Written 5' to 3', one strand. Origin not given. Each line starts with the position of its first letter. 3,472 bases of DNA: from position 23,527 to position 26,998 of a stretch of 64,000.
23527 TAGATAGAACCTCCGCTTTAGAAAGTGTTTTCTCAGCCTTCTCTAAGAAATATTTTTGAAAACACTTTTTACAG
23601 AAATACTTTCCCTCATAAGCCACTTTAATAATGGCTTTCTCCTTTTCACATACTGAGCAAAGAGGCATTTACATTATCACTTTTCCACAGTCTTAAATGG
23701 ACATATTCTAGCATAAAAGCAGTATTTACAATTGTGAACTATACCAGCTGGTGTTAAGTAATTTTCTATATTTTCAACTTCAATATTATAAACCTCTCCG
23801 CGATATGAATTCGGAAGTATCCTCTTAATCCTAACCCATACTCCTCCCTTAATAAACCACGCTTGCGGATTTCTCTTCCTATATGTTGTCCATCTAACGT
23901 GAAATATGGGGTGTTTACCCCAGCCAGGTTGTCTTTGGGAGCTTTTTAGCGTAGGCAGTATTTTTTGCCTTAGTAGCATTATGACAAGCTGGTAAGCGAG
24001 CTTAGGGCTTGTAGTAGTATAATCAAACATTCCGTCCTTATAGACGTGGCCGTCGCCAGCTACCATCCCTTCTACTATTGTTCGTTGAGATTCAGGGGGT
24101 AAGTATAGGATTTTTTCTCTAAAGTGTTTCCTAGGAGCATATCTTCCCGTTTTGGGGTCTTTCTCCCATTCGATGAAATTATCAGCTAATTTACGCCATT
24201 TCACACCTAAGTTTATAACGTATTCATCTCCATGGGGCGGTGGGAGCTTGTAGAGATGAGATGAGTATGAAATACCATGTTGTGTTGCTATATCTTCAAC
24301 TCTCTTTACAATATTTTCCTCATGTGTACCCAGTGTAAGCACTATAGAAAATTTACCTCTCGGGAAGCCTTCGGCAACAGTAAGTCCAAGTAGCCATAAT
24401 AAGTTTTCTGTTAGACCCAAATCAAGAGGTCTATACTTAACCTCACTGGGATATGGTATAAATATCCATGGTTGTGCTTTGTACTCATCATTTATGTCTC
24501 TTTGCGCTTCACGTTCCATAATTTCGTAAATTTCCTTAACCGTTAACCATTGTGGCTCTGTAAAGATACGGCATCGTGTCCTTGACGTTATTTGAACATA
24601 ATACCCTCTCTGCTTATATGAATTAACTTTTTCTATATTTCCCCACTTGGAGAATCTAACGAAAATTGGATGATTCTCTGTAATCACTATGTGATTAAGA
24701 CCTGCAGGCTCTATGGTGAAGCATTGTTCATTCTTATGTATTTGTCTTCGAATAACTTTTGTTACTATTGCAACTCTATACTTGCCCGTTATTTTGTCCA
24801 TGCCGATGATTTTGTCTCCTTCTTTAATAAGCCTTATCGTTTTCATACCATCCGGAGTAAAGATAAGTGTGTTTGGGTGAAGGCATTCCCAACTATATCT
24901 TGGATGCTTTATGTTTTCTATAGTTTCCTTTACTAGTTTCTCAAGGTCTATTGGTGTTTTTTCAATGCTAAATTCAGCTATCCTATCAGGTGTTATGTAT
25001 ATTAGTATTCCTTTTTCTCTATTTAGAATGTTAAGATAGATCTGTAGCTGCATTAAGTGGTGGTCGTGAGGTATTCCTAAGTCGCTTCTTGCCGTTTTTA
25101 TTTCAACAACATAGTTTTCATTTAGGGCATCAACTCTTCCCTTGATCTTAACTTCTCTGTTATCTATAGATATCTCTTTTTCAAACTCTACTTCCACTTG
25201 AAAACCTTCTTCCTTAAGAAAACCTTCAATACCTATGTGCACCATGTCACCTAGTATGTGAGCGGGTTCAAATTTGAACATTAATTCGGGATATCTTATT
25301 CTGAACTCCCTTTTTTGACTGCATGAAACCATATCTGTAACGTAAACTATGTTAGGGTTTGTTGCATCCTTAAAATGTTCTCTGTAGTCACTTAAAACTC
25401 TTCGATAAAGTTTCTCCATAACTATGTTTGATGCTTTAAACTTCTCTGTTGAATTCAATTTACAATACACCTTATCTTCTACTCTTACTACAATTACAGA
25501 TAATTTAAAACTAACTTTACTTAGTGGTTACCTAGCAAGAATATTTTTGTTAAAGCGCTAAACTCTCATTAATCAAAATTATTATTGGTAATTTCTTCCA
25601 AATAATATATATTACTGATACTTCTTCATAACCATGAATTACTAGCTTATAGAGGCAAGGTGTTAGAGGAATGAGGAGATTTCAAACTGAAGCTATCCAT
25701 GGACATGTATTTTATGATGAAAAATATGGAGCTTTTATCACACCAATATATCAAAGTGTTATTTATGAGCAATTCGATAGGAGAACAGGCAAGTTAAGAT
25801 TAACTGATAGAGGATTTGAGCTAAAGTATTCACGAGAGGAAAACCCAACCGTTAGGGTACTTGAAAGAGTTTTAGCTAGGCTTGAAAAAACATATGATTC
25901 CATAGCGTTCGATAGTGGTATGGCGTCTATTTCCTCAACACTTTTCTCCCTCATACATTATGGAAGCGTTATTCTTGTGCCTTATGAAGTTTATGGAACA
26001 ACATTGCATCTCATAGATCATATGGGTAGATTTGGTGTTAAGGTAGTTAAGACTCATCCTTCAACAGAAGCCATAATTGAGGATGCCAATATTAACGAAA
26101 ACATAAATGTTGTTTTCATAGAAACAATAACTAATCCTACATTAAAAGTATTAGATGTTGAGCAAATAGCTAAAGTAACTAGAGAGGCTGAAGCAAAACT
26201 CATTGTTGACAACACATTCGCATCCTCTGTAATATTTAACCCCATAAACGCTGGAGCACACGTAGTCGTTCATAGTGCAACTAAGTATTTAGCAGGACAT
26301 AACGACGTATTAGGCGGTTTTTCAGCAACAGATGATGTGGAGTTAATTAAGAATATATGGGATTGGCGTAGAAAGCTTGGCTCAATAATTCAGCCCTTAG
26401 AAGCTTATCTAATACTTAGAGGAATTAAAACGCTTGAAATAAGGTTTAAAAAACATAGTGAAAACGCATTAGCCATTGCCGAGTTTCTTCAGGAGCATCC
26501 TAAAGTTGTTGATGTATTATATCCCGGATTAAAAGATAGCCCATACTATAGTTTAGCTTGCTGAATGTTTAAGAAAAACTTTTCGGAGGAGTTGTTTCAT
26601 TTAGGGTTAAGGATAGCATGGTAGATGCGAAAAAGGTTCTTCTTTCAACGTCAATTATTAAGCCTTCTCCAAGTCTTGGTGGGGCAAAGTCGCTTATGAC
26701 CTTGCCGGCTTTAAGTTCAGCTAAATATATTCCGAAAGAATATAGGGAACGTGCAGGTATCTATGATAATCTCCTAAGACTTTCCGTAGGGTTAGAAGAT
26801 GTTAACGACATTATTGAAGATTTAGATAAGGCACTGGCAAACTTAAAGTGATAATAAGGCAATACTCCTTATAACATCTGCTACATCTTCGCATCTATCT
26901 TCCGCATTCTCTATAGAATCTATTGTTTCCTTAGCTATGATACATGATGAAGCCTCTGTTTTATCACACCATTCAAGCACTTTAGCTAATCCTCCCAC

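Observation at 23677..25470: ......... intein inserted in an orphan Cas4-family Fe-S nuclease, exactly at the first Cys of the Cx2Cx5C motif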

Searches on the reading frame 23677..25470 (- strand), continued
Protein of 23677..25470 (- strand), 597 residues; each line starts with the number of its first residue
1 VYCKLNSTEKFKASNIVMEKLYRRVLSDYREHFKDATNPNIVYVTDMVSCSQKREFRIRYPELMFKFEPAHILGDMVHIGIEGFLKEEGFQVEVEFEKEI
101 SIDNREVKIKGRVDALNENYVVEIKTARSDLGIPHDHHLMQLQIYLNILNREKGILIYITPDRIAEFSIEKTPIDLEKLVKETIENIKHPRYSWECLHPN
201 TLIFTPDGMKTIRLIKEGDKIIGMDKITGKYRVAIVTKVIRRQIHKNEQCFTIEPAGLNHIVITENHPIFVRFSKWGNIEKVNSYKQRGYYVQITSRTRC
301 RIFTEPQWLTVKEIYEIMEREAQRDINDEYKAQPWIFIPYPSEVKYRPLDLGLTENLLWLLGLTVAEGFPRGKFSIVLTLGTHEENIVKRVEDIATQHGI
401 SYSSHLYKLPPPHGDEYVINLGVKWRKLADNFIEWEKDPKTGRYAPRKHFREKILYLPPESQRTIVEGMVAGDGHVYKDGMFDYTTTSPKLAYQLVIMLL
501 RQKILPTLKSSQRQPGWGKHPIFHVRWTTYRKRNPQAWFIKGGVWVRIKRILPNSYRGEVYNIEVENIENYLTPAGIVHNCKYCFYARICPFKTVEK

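Call 74: predict_structure(alignment_id=A5)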
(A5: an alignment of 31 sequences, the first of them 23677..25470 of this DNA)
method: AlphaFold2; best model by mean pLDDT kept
length: 597 residues; sequences in the alignment: 31
mean_pLDDT: 62.8   pTM: 0.43
mean pLDDT of the five models: 62.8, 62.0, 60.6, 60.5, 60.2
residues with pLDDT >= 90: 149; 70-90: 76; 50-70: 142; < 50: 230
segments of 3 or more residues with pLDDT < 50: 1-8, 197-214, 225-242, 257-260, 277-300, 325-329, 339-383, 409-413, 417-429, 443-446, 468-483, 503-537, 539-542, 559-582, 595-597
pLDDT, mean of each block of 10 residues (from residue 1): 45 87 94 93 95 92 88 93 98 97 94 97 88 87 98 96 92 97 92 57 33 48 48 44 65 56 68 57 34 37 65 83 54 62 34 42 31 37 55 63 57 47 44 57 53 61 52 38 50 59 39 29 34 42 60 64 40 28 63 52
secondary structure, 60 per line:
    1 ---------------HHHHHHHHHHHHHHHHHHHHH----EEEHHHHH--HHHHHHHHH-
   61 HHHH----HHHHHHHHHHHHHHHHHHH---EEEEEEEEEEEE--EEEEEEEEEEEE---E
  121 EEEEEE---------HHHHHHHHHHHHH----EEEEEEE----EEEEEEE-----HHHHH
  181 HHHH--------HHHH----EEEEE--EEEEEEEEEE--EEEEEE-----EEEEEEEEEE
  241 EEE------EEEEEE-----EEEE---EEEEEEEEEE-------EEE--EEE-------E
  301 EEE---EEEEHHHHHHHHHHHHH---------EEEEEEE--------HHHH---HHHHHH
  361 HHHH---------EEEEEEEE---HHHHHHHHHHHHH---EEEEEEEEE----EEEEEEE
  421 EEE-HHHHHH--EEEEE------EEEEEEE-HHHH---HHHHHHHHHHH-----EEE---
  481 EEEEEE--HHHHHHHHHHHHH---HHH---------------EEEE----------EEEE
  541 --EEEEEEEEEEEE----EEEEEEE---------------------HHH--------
elements in order: H16-36 E41-43 H44-48 H51-59 H61-64 H69-87 E91-102 E105-116 E120-126 H136-148 E153-159 E164-170 H176-184 H193-196 E201-205 E208-217 E220-225 E231-243 E250-255 E261-264 E268-277 E285-287 E290-292 E300-303 E307-310 H311-323 E333-339 H348-351 H355-364 E374-381 H385-397 E401-409 E414-423 H425-430 E433-437 E444-450 H452-455 H459-469 E475-477 E481-486 H489-501 E523-526 E537-540 E543-554 E559-565

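Call 75: find_encoding_contigs(protein=P0109, flank=6000, max_places=3)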
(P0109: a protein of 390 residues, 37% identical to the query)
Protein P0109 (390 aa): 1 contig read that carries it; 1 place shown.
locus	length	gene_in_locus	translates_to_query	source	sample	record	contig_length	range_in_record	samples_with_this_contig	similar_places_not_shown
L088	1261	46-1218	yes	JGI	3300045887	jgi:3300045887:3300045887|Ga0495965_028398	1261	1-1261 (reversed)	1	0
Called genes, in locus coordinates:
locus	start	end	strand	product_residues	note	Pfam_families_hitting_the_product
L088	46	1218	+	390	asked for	PF14890:Intein_splicing (weak), PF14528:LAGLIDADG_3 (faint)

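Call 76: search_protein_families(library=phrogs, proteins=[L086:2940-4040:+, L086:12948-13880:+, L086:14345-15370:+, L086:12211-12957:+, L086:7405-8169:+, L087:4714-5796:+, L087:6576-7544:+, L087:10010-10819:+, L087:11236-12417:+, L087:3109-3780:+], max_evalue=0.001)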
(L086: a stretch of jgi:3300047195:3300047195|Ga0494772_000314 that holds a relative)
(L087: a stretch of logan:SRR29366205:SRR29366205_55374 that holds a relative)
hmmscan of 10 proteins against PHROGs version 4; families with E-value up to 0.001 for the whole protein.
L086:2940-4040:+ (367 aa): 0 families

L086:12948-13880:+ (311 aa): 0 families

L086:14345-15370:+ (342 aa): 0 families

L086:12211-12957:+ (249 aa): 2 families
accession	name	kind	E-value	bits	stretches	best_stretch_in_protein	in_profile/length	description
phrog_7339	-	DNA, RNA and nucleotide metabolism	8.5e-45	154.1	1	1-239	15-250/263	DNA repair exonuclease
phrog_221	-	other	7.7e-07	29.6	1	6-185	103-291/367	metallo-phosphoesterase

L086:7405-8169:+ (255 aa): 3 families
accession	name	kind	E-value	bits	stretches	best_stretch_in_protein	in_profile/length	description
phrog_363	-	other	7.9e-28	98.5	1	2-252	55-225/327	DNA methyltransferase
phrog_116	-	other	5.8e-11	42.4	1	1-121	208-324/779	DNA methyltransferase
phrog_5999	-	other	6.2e-09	36.8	1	2-91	4-90/109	DNA methyltransferase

L087:4714-5796:+ (361 aa): 0 families

L087:6576-7544:+ (323 aa): 2 families
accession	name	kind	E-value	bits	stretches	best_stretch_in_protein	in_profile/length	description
phrog_305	-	tail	9.8e-05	22.1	1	136-222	581-668/1001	tail length tape measure protein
phrog_1272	-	tail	0.00059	18.6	1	41-224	825-950/1606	tail length tape measure protein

L087:10010-10819:+ (270 aa): 0 families

L087:11236-12417:+ (394 aa): 1 family
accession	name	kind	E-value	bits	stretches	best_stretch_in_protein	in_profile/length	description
phrog_577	-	moron, auxiliary metabolic gene and host takeover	8.1e-09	36.5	1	129-251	5-126/128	Doc-like toxin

L087:3109-3780:+ (224 aa): 0 families

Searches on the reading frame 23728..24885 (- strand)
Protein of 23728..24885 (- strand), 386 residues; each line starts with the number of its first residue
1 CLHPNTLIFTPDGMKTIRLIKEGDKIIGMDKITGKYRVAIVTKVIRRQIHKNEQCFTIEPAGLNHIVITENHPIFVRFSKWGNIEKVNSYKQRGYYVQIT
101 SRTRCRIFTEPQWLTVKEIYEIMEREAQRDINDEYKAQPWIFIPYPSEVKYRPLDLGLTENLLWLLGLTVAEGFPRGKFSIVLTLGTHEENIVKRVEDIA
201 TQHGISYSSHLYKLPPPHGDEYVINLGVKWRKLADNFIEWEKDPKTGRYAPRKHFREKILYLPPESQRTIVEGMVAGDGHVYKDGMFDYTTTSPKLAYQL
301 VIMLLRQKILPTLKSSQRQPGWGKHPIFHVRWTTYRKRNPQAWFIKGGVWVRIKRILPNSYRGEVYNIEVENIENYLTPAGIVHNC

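Call 4: search_protein_families(library=pfam, proteins=[window:23728-24885:-], max_evalue=1)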
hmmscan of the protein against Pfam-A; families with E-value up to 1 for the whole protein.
seq(386 aa): 8 families
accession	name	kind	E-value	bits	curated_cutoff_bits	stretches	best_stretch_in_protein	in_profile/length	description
PF14890.11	Intein_splicing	-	6.2e-11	42.8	35.8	1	9-385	3-155/155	Intein splicing domain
PF14528.11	LAGLIDADG_3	-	2.6e-09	37.6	22.5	1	267-326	3-62/82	LAGLIDADG-like domain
PF07591.16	PT-HINT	-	0.00025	21.8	27.7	1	7-86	1-80/137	Pretoxin HINT domain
PF10715.16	REGB_T4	-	0.0047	17.4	27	1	145-175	91-120/148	T4-page Endoribonuclease RegB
PF13403.11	Hint_2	-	0.011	16.6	28.4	1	1-53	2-56/147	Hint domain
PF01079.26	Hint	-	0.014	15.4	29.7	1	3-78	15-90/213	Hint module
PF14623.11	Vint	-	0.033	14.4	27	1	1-83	2-72/166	Hint-domain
PF03242.18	LEA_3a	-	0.04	14.8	24.7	1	237-256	63-82/98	Late embryogenesis abundant protein (LEA_3a subfamily)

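Call 5: search_protein_families(library=ncbifam, proteins=[window:23728-24885:-], max_evalue=1)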
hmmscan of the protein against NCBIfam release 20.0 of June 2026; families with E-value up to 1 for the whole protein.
seq(386 aa): 3 families
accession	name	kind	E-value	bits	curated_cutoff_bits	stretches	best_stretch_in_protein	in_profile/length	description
TIGR01445.1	intein_Nterm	domain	0.00057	20.8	24.5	1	1-76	1-83/83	intein N-terminal splicing region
TIGR01443.1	intein_Cterm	domain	0.00085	19.5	15.6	1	364-386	1-24/24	intein C-terminal splicing region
NF038136.1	rSAM_Rv_intein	exception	0.0026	16.7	700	1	1-73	76-147/574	intein-containing Rv2578c family radical SAM protein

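Call 43: search_solved_structures(query=window:23728-24885:-, max_evalue=1, show_alignments=1)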
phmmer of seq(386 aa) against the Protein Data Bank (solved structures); distinct sequences matched with E-value up to 1: 1.
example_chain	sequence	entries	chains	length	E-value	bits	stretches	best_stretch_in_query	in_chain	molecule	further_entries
2cw7_A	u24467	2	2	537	0.00018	23.7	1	339-384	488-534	Endonuclease PI-PkoII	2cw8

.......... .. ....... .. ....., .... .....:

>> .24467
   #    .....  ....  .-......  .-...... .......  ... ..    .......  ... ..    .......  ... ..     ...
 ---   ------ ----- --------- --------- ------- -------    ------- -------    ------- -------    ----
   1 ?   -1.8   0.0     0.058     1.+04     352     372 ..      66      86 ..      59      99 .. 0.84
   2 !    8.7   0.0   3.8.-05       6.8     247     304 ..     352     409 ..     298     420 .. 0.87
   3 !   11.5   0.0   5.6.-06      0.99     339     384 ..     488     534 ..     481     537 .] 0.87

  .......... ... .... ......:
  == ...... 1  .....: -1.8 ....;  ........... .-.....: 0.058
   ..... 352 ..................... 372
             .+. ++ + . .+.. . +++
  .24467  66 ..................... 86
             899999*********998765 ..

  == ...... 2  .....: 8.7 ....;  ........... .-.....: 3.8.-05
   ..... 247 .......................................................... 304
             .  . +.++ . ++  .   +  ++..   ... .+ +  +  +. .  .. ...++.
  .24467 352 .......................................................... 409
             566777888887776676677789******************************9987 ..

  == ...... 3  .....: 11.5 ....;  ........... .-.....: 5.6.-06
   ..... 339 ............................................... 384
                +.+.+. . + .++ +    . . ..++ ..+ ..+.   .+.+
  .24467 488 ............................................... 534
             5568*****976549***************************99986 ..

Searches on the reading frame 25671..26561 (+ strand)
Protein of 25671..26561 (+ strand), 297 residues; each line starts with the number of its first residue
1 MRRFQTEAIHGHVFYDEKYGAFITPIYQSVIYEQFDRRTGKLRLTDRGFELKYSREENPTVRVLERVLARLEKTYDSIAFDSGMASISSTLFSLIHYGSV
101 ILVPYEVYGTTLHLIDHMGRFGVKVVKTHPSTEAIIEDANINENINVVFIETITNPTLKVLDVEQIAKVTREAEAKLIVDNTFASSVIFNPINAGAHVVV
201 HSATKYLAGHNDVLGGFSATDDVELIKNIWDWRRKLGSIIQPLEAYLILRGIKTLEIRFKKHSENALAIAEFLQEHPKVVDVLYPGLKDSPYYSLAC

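Call 66: search_protein_families(library=pfam, proteins=[window:25671-26561:+], max_evalue=0.00001)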
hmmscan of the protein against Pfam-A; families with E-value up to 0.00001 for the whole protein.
window:25671-26561:+ (297 aa): 1 family
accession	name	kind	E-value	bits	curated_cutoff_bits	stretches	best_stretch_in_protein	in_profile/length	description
PF01053.26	Cys_Met_Meta_PP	-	6.6e-87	292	27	1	5-296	1-289/381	Cys/Met metabolism PLP-dependent enzyme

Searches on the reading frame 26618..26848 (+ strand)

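Call 66: search_protein_families(library=pfam, proteins=[window:26618-26848:+], max_evalue=0.00001)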
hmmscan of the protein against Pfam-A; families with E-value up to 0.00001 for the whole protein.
window:26618-26848:+ (77 aa): 1 family
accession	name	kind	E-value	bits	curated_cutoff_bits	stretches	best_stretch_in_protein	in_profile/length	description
PF01053.26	Cys_Met_Meta_PP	-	2.8e-19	69.4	27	1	4-73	311-380/381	Cys/Met metabolism PLP-dependent enzyme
